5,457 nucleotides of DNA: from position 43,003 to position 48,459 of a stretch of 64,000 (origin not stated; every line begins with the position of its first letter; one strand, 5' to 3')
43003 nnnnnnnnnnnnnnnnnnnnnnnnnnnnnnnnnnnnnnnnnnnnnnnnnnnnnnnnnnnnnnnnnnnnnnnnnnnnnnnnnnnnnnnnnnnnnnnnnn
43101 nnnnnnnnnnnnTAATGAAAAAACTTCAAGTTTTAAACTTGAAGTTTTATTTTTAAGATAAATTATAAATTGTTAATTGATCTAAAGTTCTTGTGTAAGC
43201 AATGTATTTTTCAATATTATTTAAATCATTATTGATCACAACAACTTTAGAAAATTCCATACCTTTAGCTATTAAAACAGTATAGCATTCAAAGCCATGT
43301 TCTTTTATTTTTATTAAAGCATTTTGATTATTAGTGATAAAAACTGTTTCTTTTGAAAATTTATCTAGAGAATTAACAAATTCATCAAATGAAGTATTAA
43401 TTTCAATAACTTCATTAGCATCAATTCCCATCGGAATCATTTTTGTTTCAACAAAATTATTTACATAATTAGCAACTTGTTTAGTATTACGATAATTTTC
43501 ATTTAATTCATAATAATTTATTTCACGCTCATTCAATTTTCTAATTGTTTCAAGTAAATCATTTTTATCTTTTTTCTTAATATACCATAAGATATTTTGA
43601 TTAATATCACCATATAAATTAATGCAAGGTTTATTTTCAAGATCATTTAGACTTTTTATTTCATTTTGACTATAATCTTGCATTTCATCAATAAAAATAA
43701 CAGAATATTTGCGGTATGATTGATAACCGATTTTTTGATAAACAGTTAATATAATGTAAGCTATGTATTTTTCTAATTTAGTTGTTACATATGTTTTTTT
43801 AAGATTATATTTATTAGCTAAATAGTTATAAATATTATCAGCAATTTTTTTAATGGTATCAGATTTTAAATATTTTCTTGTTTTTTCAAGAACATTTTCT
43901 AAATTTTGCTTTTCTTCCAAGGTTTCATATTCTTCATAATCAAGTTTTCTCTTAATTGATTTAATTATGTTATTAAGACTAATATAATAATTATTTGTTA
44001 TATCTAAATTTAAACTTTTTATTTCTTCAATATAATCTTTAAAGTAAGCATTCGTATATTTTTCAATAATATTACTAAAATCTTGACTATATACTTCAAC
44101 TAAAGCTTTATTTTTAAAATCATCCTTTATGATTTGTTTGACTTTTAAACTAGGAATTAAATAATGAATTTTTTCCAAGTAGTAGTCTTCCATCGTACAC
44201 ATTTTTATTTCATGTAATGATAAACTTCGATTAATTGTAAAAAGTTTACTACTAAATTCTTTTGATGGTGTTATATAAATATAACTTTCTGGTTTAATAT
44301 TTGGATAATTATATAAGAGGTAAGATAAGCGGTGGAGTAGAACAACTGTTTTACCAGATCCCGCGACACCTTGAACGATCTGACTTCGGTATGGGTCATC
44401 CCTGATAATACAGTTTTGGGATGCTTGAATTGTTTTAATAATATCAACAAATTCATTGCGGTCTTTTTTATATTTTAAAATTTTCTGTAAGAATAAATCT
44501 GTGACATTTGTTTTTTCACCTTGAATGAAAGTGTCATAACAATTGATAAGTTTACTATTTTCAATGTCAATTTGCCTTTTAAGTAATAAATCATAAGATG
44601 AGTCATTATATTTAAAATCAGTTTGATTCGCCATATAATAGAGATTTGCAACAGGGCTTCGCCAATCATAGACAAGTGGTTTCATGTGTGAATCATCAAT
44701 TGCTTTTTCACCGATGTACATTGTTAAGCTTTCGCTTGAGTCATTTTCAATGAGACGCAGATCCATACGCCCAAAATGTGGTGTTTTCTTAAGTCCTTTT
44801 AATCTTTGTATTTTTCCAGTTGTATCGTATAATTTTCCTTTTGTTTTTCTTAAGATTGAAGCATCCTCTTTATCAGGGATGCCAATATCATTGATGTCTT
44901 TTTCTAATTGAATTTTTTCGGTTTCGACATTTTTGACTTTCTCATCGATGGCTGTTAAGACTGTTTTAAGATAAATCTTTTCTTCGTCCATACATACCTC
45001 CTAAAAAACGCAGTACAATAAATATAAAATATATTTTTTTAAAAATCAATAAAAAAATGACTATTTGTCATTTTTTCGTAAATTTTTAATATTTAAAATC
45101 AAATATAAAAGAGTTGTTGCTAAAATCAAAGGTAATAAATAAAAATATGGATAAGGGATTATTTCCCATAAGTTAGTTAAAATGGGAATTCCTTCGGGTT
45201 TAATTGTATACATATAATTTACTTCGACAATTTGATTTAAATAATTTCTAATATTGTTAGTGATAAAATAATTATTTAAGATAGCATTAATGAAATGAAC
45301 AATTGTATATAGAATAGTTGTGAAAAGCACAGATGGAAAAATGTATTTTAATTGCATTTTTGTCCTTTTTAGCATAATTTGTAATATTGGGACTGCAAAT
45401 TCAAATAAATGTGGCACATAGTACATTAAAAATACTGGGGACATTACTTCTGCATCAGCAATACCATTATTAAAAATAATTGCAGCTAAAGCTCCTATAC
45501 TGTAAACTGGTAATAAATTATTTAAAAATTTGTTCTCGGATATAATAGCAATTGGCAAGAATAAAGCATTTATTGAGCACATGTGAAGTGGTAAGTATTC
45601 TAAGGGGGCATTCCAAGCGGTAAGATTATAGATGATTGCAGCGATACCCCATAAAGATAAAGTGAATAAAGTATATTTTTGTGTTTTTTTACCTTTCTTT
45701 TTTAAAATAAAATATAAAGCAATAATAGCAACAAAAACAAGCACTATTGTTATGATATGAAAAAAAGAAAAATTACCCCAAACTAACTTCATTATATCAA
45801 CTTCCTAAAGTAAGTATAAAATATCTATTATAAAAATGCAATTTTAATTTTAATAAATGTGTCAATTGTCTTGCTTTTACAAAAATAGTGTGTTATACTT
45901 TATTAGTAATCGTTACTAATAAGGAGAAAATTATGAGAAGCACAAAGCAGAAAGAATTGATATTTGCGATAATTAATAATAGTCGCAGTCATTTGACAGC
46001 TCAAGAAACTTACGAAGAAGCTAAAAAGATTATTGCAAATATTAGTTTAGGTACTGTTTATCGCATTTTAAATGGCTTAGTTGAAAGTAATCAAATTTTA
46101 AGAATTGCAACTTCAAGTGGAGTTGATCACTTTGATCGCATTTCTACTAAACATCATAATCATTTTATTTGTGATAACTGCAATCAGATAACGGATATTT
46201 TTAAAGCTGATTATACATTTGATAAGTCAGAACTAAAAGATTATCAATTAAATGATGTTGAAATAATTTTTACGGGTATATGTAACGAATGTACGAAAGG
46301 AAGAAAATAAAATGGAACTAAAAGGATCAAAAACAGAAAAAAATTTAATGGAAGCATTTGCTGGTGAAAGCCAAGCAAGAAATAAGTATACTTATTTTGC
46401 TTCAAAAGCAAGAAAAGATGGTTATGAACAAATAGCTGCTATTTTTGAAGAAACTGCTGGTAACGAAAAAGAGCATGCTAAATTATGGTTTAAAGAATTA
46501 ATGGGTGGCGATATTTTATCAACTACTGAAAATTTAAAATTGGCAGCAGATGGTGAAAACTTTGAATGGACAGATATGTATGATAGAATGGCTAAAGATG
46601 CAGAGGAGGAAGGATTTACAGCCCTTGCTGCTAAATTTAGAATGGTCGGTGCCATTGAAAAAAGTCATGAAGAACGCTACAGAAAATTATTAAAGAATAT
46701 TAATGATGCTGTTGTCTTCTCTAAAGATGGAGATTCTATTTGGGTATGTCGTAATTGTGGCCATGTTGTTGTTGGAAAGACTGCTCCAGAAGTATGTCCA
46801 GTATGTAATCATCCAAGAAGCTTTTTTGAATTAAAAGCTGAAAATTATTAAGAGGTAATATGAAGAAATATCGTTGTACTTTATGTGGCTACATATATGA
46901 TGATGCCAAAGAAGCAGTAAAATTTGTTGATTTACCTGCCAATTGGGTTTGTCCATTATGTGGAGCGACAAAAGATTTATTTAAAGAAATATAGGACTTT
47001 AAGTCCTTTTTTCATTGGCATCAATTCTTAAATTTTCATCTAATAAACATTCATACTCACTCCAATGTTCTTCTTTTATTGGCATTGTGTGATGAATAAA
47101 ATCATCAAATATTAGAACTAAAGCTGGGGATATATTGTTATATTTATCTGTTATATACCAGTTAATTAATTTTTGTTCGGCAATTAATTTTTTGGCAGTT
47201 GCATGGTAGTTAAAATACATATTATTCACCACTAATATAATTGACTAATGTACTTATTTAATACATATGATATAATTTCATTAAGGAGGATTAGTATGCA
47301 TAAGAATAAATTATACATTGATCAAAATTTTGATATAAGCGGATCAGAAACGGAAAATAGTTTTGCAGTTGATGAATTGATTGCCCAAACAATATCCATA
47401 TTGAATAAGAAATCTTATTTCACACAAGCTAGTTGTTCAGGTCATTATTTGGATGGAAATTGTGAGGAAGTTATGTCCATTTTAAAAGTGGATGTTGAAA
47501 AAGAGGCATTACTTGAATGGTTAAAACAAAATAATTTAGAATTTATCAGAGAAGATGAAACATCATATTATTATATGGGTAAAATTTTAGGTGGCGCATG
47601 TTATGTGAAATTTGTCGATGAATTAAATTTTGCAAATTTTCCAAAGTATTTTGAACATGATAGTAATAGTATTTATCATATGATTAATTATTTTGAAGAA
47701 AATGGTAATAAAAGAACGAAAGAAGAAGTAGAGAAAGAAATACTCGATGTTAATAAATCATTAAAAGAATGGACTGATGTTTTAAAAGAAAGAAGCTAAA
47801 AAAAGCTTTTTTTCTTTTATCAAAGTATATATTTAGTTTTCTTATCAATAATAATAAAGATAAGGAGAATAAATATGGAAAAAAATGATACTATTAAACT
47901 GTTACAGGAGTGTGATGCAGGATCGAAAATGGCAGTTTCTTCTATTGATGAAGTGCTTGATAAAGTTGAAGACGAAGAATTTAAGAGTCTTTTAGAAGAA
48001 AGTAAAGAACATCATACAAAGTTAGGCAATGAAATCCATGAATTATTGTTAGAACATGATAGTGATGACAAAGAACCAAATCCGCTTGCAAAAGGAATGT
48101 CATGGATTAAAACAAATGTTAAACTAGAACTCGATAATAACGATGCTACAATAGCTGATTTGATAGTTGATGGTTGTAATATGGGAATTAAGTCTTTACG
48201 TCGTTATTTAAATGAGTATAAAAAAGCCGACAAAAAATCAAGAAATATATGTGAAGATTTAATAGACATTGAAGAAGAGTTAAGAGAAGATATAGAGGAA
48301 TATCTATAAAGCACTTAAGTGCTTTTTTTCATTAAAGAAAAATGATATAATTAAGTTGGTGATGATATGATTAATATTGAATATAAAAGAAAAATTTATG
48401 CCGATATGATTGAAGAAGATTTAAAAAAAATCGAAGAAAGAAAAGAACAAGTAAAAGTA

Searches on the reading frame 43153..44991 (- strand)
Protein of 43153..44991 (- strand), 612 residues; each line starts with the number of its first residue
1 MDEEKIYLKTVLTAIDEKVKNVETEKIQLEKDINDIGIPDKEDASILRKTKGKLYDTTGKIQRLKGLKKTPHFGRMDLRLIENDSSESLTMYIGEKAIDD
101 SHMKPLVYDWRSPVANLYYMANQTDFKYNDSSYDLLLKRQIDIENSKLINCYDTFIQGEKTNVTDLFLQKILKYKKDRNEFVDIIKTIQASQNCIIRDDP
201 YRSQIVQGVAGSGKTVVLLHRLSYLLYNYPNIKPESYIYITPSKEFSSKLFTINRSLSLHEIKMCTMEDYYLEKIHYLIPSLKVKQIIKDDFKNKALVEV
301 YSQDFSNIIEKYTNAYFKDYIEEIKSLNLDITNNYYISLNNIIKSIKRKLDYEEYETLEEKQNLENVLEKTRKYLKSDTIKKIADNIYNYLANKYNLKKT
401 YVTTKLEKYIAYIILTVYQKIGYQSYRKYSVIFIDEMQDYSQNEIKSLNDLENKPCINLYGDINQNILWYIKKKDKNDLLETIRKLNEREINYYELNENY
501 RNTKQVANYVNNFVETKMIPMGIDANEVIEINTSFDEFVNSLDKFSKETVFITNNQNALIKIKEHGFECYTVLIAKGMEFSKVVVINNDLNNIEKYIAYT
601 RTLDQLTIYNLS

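Call 54: search_protein_families(library=pfam, proteins=[window:43153-44991:-], max_evalue=0.001)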
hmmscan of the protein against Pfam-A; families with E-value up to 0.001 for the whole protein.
window:43153-44991:- (612 aa): 4 families
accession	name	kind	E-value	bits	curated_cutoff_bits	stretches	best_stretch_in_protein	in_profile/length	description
PF00580.27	UvrD-helicase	-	1.5e-10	41.6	23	1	203-467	15-252/271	UvrD/REP helicase N-terminal domain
PF01443.25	Viral_helicase1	-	3.9e-09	37.1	21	1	424-610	57-228/228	Viral superfamily 1 RNA helicase core domain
PF09848.15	SLFN-g3_helicase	-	5.3e-06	26.4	24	0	205-229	5-26/354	Schlafen group 3, DNA/RNA helicase domain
PF13245.12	AAA_19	-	1.7e-05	25.5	25.1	1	204-467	14-130/134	AAA domain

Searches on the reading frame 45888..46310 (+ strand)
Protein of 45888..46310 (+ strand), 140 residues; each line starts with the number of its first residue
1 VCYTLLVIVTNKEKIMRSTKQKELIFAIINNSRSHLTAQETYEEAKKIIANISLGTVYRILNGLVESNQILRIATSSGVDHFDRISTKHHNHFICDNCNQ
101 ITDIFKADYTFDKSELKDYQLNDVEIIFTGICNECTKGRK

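Call 54: search_protein_families(library=pfam, proteins=[window:45888-46310:+], max_evalue=0.001)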
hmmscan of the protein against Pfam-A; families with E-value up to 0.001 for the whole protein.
window:45888-46310:+ (140 aa): 1 family
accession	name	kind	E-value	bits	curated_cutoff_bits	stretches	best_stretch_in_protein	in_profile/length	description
PF01475.25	FUR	-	4.9e-24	85.2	23.1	1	16-115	4-104/121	Ferric uptake regulator family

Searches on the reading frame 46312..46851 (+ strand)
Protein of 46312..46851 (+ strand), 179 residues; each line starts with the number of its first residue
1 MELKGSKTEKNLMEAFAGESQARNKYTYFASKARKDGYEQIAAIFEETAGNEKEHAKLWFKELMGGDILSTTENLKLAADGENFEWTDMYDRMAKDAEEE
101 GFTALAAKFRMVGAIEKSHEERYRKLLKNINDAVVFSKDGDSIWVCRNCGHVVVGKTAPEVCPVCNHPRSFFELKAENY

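Call 54: search_protein_families(library=pfam, proteins=[window:46312-46851:+], max_evalue=0.001)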
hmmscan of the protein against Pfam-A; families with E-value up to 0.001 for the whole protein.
window:46312-46851:+ (179 aa): 3 families
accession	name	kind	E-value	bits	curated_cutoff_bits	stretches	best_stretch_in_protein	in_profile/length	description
PF02915.23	Rubrerythrin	-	1.2e-24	87.7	22.8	1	10-127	1-137/137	Rubrerythrin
PF21349.2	RUBY_RBDX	-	7.4e-14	51.3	26.5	1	144-173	1-30/30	Rubrerythrin, rubredoxin-like domain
PF00210.30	Ferritin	-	9.1e-05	22.9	24.5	0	10-101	2-93/142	Ferritin-like domain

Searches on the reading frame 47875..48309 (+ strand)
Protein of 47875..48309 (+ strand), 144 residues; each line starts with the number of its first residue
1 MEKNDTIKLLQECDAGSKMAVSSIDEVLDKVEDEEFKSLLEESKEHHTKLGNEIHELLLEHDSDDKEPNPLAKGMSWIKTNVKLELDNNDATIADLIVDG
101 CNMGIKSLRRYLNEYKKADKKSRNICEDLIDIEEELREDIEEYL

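Call 54: search_protein_families(library=pfam, proteins=[window:47875-48309:+], max_evalue=0.001)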
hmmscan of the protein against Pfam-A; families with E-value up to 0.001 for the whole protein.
window:47875-48309:+ (144 aa): 1 family
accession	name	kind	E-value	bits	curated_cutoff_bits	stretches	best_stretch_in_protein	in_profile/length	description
PF09537.16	DUF2383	-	1.5e-05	25.5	30.8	1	6-108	2-105/111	Domain of unknown function (DUF2383)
